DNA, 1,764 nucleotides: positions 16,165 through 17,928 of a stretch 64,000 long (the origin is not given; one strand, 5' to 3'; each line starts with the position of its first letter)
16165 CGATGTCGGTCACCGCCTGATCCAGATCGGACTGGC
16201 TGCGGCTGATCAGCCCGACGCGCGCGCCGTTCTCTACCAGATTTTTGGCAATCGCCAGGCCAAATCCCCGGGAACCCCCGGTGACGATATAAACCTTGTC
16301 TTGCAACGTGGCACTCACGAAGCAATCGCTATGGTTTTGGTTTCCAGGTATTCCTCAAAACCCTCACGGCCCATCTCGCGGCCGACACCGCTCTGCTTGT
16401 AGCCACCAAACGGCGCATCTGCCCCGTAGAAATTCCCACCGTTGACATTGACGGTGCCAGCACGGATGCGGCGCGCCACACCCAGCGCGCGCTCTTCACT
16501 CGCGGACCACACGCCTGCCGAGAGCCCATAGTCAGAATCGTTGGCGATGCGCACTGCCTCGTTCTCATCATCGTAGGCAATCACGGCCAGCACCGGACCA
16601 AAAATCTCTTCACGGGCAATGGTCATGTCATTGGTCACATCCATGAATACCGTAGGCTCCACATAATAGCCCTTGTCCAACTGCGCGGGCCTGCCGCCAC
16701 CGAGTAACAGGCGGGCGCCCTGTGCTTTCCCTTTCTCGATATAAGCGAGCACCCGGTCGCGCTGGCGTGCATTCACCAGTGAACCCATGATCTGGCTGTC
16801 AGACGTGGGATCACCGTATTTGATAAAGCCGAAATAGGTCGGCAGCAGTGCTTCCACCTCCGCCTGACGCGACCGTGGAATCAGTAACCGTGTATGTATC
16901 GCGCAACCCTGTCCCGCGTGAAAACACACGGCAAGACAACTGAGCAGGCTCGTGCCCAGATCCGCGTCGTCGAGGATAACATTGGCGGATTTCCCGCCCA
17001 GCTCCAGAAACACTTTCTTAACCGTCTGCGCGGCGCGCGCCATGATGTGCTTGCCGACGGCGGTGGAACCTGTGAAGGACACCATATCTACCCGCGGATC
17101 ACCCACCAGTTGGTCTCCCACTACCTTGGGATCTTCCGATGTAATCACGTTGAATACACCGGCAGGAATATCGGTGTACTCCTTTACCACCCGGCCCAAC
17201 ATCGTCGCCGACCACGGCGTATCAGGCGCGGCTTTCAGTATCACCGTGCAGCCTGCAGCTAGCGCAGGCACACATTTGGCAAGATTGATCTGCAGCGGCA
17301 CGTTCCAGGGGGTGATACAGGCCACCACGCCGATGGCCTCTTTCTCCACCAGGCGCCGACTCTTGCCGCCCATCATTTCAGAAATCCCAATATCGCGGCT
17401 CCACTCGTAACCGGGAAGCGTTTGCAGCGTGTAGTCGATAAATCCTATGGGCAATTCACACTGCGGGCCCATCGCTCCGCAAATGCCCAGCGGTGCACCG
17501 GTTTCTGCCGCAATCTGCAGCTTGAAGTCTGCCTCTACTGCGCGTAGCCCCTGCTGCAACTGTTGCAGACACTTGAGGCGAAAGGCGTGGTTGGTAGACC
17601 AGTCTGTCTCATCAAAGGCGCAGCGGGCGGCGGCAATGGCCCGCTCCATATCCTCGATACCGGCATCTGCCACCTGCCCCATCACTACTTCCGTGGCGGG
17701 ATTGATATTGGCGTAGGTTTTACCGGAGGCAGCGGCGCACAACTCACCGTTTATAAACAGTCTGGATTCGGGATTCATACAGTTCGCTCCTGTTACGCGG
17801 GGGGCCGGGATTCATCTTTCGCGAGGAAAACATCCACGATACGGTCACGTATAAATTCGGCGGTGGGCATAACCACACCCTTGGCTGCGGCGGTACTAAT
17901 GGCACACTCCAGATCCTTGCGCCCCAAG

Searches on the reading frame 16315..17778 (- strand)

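Call 71: search_protein_families(library=pfam, proteins=[window:16315-17778:-], max_evalue=0.001)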
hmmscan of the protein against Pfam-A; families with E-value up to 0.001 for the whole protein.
window:16315-17778:- (487 aa): 1 family
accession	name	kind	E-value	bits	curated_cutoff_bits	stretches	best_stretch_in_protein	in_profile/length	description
PF00171.27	Aldedh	-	6.9e-140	467.1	23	1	18-483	5-461/461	Aldehyde dehydrogenase family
